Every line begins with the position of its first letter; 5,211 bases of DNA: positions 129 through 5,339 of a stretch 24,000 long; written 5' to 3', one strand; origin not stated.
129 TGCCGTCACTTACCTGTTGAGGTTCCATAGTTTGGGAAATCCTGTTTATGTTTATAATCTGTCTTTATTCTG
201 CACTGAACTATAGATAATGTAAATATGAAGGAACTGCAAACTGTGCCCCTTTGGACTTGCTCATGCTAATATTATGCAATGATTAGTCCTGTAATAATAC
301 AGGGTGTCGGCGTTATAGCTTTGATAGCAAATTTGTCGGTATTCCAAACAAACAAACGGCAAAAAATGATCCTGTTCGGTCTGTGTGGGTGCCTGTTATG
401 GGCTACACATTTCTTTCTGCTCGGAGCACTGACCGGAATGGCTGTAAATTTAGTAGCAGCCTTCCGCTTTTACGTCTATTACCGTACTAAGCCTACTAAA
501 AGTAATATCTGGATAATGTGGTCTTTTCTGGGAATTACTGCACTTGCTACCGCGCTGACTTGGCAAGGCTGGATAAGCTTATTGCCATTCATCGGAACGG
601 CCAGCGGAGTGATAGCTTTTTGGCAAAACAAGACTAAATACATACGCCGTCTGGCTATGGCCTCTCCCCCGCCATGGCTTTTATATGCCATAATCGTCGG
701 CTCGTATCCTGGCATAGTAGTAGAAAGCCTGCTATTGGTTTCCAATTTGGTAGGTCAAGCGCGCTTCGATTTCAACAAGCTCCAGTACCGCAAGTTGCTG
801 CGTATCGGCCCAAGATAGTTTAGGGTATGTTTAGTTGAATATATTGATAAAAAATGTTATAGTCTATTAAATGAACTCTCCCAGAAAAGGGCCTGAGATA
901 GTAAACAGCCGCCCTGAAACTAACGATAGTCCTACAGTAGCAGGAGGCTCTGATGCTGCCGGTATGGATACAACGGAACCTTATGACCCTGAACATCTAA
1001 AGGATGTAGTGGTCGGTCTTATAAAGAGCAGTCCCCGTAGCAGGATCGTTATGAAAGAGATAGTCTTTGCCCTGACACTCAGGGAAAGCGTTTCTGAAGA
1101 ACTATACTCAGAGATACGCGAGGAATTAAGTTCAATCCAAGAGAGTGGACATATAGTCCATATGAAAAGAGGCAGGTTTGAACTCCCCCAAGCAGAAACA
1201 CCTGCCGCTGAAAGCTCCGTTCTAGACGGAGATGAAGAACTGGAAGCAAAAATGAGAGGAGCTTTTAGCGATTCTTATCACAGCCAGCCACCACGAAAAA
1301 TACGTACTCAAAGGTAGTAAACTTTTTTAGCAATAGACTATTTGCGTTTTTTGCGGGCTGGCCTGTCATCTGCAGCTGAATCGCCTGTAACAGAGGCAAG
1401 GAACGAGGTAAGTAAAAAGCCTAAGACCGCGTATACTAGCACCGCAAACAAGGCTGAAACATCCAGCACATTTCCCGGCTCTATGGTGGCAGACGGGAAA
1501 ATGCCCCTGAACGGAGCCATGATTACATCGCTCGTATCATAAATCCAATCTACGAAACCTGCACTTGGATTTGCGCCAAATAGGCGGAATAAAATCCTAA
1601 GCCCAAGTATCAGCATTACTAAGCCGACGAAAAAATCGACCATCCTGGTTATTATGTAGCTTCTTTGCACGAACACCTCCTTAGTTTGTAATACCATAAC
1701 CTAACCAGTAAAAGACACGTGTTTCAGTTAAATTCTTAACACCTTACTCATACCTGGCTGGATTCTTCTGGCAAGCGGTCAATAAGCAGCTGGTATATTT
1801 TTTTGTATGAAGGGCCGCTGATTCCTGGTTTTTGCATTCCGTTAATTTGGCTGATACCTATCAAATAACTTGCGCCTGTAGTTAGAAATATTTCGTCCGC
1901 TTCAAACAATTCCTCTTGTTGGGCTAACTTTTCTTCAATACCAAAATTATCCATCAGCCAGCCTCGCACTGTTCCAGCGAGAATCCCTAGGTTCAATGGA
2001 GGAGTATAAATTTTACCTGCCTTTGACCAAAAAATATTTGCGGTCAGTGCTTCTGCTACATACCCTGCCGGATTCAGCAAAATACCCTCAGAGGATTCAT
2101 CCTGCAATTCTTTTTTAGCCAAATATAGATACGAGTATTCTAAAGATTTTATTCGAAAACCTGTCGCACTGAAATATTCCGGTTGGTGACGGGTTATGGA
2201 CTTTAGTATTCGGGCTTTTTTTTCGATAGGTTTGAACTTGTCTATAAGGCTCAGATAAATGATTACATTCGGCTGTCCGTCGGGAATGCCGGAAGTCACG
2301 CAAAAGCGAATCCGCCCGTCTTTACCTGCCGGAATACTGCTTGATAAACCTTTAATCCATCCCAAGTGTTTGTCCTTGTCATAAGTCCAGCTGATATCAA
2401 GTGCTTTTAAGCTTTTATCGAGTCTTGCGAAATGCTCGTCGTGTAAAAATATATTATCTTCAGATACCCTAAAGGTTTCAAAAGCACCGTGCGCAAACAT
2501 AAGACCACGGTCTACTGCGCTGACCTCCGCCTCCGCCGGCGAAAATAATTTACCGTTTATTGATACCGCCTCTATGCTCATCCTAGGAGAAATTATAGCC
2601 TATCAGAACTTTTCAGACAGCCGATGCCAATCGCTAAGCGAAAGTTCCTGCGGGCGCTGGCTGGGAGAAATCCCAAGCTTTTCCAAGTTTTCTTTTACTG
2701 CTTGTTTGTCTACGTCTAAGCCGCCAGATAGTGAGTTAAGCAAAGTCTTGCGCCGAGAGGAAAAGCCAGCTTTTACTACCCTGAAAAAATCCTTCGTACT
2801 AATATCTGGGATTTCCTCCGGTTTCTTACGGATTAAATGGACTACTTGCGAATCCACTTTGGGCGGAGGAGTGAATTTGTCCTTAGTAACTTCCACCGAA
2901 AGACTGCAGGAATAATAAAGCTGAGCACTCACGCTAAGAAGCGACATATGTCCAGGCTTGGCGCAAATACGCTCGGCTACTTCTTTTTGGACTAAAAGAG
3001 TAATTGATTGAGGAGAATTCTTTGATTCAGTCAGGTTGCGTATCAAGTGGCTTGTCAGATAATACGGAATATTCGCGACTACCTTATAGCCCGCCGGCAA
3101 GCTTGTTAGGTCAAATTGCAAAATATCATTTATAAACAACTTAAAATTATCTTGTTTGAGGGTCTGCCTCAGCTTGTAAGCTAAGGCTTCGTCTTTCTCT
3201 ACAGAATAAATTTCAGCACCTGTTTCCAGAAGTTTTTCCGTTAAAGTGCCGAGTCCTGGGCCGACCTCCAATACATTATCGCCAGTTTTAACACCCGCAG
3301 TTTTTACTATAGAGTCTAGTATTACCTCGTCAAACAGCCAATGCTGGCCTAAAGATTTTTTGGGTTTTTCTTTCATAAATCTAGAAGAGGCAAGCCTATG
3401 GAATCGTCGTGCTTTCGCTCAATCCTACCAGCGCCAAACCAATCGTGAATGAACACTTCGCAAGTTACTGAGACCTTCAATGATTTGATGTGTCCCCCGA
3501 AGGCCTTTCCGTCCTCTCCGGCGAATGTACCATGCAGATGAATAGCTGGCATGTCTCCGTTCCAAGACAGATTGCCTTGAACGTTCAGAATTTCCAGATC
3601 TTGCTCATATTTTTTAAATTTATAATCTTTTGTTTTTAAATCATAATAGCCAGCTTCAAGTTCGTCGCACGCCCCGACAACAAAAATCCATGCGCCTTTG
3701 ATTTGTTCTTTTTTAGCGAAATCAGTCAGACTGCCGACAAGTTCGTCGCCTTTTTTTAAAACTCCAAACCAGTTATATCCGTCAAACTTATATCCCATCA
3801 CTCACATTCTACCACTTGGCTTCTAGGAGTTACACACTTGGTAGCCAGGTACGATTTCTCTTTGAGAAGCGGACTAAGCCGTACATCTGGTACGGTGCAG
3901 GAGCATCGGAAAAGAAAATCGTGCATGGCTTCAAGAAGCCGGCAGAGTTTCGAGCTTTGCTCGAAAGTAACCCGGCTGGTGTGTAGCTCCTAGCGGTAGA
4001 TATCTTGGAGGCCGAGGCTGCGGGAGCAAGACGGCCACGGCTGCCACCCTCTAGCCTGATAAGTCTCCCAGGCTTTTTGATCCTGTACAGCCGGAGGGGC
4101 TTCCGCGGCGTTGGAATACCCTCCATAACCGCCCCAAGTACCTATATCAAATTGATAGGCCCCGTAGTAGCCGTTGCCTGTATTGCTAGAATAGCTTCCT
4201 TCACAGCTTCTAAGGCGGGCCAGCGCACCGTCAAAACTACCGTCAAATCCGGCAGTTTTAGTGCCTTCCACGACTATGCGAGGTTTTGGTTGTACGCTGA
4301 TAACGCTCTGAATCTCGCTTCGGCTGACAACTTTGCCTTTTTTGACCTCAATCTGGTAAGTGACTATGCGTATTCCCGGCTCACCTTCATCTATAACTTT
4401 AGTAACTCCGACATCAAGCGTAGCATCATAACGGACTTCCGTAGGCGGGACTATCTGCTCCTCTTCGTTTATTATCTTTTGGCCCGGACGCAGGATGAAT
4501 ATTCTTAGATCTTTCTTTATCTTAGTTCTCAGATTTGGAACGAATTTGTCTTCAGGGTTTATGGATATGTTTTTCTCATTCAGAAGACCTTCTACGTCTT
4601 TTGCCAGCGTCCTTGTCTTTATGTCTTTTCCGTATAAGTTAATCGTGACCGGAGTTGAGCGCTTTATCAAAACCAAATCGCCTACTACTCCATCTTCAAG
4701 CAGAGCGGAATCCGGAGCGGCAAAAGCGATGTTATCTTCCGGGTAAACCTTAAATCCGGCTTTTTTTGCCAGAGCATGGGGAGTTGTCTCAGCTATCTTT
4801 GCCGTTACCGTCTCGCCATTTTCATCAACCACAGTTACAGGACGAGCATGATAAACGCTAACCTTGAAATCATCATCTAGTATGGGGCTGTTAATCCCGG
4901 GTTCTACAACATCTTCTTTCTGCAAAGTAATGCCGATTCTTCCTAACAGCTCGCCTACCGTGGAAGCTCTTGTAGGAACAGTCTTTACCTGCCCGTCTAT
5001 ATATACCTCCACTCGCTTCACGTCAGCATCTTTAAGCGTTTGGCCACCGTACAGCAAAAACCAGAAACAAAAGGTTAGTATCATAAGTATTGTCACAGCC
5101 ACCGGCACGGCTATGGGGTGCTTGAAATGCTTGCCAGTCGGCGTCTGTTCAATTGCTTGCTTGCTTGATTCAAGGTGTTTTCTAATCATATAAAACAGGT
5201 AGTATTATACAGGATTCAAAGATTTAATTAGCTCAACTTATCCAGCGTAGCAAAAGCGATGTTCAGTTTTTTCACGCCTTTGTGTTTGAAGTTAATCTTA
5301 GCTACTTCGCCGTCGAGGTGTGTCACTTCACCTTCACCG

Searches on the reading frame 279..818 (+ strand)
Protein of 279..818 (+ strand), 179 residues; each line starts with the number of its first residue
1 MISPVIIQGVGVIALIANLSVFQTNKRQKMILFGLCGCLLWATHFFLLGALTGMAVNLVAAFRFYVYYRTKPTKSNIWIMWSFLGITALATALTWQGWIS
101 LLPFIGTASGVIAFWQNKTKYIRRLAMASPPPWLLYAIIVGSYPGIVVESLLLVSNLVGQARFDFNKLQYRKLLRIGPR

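Call 37: search_protein_families(library=pfam, proteins=[window:279-818:+], max_evalue=0.001)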
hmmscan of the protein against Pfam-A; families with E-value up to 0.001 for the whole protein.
window:279-818:+ (179 aa): 1 family
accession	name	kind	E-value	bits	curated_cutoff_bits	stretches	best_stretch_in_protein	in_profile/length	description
PF10688.14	Imp-YgjV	-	1.9e-41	142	23.5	1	6-164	2-156/159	Bacterial inner membrane protein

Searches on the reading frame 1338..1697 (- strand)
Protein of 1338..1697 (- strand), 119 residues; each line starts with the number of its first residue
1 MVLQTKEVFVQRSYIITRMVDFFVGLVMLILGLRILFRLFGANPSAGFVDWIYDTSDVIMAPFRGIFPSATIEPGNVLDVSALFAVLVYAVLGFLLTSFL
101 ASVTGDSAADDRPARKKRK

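Call 37: search_protein_families(library=pfam, proteins=[window:1338-1697:-], max_evalue=0.001)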
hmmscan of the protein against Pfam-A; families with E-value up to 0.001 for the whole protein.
window:1338-1697:- (119 aa): 1 family
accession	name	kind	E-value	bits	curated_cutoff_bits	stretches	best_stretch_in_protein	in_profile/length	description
PF02325.22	YGGT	-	1.1e-08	35.7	27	1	22-95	2-69/70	YGGT family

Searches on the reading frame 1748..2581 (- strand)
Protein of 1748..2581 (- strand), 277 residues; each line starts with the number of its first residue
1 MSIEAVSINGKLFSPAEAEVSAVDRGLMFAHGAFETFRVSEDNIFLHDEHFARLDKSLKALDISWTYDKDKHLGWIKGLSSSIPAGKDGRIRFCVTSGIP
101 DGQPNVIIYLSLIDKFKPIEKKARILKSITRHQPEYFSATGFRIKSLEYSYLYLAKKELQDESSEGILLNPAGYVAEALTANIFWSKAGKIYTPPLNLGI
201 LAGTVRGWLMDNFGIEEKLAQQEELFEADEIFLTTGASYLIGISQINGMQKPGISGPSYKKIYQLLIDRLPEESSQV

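Call 37: search_protein_families(library=pfam, proteins=[window:1748-2581:-], max_evalue=0.001)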
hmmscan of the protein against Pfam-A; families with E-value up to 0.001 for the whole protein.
window:1748-2581:- (277 aa): 1 family
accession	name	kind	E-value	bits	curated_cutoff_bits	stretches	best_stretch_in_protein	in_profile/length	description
PF01063.24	Aminotran_4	-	6.3e-37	128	28.5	1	32-246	1-223/223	Amino-transferase class IV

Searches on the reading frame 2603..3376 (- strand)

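Call 37: search_protein_families(library=pfam, proteins=[window:2603-3376:-], max_evalue=0.001)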
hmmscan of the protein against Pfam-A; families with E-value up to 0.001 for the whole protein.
window:2603-3376:- (257 aa): 1 family
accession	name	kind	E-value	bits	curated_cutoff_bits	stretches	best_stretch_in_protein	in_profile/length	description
PF00398.26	RrnaAD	-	7.2e-52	176.5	24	1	4-255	3-259/263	Ribosomal RNA adenine dimethylase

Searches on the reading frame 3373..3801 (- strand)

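Call 37: search_protein_families(library=pfam, proteins=[window:3373-3801:-], max_evalue=0.001)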
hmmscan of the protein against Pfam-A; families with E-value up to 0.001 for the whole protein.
window:3373-3801:- (142 aa): 1 family
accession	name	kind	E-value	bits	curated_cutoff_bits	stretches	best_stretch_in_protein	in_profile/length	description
PF03479.20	PCC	-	4.9e-29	101.5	25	1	14-119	6-113/117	Plants and Prokaryotes Conserved (PCC) domain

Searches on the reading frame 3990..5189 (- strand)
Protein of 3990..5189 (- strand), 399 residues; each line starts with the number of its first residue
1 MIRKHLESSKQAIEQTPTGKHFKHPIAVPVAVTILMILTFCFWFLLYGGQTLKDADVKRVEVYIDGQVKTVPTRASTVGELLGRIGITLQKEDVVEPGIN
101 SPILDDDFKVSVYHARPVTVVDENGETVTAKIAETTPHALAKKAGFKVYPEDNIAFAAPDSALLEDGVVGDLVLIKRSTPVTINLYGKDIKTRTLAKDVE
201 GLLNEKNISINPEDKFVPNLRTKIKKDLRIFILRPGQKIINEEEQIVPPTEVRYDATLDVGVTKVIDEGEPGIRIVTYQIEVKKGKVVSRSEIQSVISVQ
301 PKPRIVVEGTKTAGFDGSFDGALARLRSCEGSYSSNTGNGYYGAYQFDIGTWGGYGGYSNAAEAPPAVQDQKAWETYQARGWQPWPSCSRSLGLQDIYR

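Call 37: search_protein_families(library=pfam, proteins=[window:3990-5189:-], max_evalue=0.001)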
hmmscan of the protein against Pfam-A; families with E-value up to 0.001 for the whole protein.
window:3990-5189:- (399 aa): 3 families
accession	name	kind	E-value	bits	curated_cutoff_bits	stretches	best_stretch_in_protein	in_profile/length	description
PF03990.20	DUF348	-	2.6e-19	69.1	24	2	60-98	1-39/41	G5-linked-Ubiquitin-like domain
PF07501.17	G5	-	8.3e-16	58.4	23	1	240-311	4-75/75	G5 domain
PF06737.19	Transglycosylas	-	1.9e-13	51.3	27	1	329-388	13-77/77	Transglycosylase-like domain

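Call 115: search_protein_families(library=ncbifam, proteins=[window:3990-5189:-], max_evalue=0.001)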
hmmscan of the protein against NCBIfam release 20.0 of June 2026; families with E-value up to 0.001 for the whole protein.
window:3990-5189:- (399 aa): 2 families
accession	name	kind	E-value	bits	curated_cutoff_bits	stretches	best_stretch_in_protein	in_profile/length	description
NF046107.1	ResusProRpfC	equivalog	4.8e-11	42.9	200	1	322-394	39-110/136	resuscitation-promoting factor RpfC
NF046106.1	ResusProRpf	equivalog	6.4e-10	39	180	1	325-395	49-121/258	resuscitation-promoting factor Rpf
